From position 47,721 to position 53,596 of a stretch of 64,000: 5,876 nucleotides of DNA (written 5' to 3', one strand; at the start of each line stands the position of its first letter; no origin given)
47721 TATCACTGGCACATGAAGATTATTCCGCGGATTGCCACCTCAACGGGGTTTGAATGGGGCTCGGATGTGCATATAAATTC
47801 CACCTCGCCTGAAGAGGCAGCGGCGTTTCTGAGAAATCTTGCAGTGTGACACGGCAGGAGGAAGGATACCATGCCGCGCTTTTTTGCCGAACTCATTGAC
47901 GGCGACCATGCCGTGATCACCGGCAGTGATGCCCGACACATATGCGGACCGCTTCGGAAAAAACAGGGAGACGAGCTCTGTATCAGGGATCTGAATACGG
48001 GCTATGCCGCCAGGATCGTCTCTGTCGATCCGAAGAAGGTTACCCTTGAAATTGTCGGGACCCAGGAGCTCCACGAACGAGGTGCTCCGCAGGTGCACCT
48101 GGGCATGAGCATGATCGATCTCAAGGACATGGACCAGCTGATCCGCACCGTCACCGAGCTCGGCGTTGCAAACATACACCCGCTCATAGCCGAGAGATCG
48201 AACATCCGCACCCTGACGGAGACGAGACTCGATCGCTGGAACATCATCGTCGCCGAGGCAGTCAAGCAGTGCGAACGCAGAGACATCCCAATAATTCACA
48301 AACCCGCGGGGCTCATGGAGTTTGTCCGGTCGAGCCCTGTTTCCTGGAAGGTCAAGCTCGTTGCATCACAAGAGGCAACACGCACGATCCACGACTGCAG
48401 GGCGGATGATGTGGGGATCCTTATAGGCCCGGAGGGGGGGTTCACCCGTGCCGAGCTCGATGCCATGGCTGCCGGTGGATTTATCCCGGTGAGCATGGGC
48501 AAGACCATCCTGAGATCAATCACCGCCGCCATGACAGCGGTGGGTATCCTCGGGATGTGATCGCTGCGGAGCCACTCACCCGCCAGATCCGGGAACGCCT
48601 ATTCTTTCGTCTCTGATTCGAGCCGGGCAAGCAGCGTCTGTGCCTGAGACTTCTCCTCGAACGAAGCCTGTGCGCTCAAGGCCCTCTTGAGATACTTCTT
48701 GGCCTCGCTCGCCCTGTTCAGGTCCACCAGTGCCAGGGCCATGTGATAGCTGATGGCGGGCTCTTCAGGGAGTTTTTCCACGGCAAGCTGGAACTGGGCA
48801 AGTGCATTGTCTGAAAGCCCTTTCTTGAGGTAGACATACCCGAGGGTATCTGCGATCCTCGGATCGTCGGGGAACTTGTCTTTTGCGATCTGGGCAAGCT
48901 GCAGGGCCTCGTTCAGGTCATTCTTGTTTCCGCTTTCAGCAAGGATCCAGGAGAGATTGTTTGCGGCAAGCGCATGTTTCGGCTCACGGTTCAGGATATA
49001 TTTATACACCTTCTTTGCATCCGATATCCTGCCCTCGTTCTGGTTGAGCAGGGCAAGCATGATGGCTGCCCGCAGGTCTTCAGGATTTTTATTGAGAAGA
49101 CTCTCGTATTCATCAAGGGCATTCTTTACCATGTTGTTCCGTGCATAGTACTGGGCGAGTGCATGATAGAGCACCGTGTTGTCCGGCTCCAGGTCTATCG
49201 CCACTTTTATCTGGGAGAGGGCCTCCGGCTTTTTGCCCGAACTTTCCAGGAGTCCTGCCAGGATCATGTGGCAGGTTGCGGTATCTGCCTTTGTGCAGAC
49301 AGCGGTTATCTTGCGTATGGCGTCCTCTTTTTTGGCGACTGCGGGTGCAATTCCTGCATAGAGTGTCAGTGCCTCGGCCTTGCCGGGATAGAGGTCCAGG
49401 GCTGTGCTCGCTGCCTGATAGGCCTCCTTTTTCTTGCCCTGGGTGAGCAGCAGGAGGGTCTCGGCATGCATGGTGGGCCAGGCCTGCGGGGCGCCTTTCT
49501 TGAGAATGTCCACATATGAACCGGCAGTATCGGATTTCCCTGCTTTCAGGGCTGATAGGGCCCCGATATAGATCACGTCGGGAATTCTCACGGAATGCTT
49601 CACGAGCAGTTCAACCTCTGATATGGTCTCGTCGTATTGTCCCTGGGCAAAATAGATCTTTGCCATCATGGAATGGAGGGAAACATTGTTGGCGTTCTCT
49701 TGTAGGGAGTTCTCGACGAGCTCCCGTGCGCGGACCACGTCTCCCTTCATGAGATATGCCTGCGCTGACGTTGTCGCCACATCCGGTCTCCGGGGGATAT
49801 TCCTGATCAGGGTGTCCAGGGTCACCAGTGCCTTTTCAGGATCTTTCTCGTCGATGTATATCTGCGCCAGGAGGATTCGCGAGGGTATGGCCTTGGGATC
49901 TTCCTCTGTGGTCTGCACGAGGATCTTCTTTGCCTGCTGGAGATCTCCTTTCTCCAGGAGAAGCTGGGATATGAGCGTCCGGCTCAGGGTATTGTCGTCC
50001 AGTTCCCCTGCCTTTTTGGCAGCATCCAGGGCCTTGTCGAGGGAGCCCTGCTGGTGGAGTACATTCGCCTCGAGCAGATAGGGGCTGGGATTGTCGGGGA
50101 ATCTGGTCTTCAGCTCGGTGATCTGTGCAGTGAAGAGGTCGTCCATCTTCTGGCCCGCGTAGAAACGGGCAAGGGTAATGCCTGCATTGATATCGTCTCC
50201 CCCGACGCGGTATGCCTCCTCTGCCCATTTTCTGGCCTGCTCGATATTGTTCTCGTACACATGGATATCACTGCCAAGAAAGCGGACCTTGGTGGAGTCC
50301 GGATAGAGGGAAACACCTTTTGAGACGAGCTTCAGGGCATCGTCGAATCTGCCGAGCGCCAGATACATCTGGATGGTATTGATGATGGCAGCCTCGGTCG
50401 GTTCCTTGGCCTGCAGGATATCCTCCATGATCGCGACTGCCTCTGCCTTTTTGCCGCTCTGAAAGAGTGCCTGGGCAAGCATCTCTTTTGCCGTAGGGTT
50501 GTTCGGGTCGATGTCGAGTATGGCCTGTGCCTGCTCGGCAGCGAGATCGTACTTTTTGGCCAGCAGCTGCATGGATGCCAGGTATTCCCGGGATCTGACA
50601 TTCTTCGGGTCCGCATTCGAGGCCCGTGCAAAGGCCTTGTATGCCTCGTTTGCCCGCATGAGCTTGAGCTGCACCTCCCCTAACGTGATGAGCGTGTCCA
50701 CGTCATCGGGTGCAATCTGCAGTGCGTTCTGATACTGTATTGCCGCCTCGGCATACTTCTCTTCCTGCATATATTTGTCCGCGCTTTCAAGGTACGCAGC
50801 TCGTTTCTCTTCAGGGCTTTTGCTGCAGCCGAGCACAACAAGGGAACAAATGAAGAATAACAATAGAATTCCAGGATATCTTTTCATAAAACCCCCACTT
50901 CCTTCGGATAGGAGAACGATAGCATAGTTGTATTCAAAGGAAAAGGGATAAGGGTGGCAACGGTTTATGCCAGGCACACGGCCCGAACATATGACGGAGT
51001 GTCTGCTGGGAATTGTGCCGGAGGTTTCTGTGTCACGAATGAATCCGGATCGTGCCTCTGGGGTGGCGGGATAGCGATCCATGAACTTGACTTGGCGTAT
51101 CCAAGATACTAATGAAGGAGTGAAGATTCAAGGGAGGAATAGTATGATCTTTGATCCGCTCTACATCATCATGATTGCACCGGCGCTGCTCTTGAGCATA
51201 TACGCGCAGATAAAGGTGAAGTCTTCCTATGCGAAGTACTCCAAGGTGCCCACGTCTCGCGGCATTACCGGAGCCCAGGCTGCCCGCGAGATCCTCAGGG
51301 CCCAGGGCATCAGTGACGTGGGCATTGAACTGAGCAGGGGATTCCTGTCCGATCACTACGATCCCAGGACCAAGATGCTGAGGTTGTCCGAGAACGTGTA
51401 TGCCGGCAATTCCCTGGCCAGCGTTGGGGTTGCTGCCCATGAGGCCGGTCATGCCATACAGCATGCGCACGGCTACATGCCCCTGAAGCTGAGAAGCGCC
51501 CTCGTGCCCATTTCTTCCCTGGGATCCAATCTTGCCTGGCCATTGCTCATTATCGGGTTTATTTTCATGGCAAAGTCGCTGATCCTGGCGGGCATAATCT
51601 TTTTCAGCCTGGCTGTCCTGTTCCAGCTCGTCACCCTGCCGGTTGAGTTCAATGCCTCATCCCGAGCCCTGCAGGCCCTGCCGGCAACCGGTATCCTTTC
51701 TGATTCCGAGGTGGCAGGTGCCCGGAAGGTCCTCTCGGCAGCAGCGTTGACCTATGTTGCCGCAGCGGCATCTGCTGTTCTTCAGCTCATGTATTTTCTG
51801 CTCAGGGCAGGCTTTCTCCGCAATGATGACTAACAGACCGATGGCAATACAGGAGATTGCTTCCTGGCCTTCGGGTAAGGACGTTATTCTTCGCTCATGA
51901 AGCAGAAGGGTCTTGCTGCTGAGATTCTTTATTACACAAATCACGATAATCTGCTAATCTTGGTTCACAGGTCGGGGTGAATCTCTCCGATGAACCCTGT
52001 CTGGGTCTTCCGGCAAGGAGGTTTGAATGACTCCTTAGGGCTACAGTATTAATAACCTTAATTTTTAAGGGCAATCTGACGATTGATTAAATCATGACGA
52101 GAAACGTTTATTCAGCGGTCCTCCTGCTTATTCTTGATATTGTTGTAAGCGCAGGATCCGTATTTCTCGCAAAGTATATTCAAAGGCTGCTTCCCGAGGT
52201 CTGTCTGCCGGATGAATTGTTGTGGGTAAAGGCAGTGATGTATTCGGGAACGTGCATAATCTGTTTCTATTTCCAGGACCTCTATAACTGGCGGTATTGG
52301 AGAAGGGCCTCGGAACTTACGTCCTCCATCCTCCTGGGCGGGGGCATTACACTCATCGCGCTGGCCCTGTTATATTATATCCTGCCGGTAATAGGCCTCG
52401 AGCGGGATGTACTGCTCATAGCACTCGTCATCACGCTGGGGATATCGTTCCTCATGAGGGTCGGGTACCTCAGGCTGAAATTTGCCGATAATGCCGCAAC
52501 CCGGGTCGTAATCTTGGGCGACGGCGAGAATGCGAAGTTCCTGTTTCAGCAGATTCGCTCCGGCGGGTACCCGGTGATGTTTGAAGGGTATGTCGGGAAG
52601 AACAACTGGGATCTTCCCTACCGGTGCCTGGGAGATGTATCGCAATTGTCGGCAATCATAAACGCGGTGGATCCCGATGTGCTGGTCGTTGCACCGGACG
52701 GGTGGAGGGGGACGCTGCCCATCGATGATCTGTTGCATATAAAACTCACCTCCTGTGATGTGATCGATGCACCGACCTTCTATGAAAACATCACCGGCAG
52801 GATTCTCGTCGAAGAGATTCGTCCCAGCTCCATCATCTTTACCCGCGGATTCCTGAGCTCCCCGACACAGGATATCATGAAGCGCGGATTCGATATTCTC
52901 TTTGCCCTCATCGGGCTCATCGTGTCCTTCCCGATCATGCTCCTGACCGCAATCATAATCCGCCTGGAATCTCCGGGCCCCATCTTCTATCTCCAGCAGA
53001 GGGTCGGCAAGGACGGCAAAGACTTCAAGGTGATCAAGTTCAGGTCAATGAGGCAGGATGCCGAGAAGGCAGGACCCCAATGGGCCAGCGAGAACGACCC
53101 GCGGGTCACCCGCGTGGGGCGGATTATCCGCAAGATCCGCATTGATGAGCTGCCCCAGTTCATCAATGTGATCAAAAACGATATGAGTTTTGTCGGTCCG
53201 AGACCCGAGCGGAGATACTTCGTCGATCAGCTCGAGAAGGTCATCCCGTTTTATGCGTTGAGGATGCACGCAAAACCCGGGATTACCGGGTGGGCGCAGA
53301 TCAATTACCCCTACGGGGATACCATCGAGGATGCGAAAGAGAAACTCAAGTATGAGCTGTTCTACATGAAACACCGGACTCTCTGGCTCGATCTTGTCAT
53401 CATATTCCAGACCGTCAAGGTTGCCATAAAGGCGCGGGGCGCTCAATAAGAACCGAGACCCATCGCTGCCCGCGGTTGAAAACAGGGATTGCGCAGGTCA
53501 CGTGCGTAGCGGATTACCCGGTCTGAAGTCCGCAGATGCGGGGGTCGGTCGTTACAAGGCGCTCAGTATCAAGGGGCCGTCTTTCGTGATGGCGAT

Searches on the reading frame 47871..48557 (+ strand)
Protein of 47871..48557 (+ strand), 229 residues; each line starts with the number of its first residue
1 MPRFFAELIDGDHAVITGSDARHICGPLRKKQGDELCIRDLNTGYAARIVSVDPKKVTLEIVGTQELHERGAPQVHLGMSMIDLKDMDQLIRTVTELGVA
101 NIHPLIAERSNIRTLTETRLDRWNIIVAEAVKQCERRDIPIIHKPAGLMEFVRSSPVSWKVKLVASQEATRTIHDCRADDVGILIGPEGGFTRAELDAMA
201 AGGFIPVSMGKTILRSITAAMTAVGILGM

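Call 66: search_protein_families(library=pfam, proteins=[window:47871-48557:+], max_evalue=0.0001)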
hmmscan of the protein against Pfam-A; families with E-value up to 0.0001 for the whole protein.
window:47871-48557:+ (229 aa): 2 families
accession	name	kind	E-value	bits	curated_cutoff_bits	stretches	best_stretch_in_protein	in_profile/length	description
PF04452.19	Methyltrans_RNA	-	9.2e-39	133.1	23.9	1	73-227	4-164/165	RNA methyltransferase domain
PF20260.4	PUA_4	-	1.2e-05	25.7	23.9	1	16-61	1-47/48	RNA methyltransferase PUA domain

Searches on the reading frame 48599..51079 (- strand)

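Call 66: search_protein_families(library=pfam, proteins=[window:48599-51079:-], max_evalue=0.0001)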
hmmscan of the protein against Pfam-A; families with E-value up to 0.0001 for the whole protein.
window:48599-51079:- (826 aa): 26 families (the best 25 are shown)
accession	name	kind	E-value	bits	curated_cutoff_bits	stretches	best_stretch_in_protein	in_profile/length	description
PF14559.12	TPR_19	-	1.2e-56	189.3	25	4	374-440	1-67/68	Tetratricopeptide repeat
PF13428.12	TPR_14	-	2.9e-38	126.8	23.5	0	637-677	3-43/44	Tetratricopeptide repeat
PF07719.23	TPR_2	-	2.2e-37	124.5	27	0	95-126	3-34/34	Tetratricopeptide repeat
PF13432.12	TPR_16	-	4.4e-34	117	32.7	1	139-195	12-65/65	Tetratricopeptide repeat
PF12895.13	ANAPC3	-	1.4e-33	115.4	27.2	2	144-220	6-81/82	Anaphase-promoting complex, cyclosome, subunit 3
PF23914.1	TPR_CcmH_CycH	-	9.3e-31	107.2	42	4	97-227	20-153/158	Cytochrome c-type biogenesis protein H TPR domain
PF13431.12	TPR_17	-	8.9e-25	85.3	24.4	0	627-652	5-30/34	Tetratricopeptide repeat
PF13181.12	TPR_8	-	1.5e-21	75.1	25.7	0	778-805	5-32/34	Tetratricopeptide repeat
PF25060.1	ARM_TT21_2nd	-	2e-15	57.4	27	0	416-480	206-270/270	Tetratricopeptide repeat protein 21 second ARM domain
PF00515.34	TPR_1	-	1.6e-14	53.5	27.8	0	100-126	8-34/34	Tetratricopeptide repeat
PF13414.12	TPR_11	-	1.9e-14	53.5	26.8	1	101-140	2-41/42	TPR repeat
PF13371.12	TPR_9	-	1.3e-12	48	35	0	103-162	5-64/73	Tetratricopeptide repeat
PF13424.12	TPR_12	-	4.6e-12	46.4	30.1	0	745-803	8-74/77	Tetratricopeptide repeat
PF25064.1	ARM_TT21_5th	-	6.3e-12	46.3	27.8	0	671-766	3-98/117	TT21 fifth ARM repeats domain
PF07721.20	TPR_4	-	4.6e-11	42.7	27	0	198-219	4-25/26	Tetratricopeptide repeat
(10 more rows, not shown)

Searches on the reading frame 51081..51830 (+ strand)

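Call 66: search_protein_families(library=pfam, proteins=[window:51081-51830:+], max_evalue=0.0001)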
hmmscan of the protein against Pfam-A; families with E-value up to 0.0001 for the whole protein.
window:51081-51830:+ (250 aa): 1 family
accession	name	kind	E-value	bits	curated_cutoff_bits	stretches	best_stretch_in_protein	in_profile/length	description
PF04298.18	Zn_peptidase_2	-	1.6e-92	309.4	27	1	28-242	1-216/218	Putative neutral zinc metallopeptidase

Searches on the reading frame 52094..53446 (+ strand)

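Call 66: search_protein_families(library=pfam, proteins=[window:52094-53446:+], max_evalue=0.0001)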
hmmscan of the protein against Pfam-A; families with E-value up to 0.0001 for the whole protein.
window:52094-53446:+ (451 aa): 1 family
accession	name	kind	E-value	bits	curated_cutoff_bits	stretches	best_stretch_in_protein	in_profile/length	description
PF02397.22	Bac_transf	-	3.6e-69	232.3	27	1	263-445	1-178/179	Bacterial sugar transferase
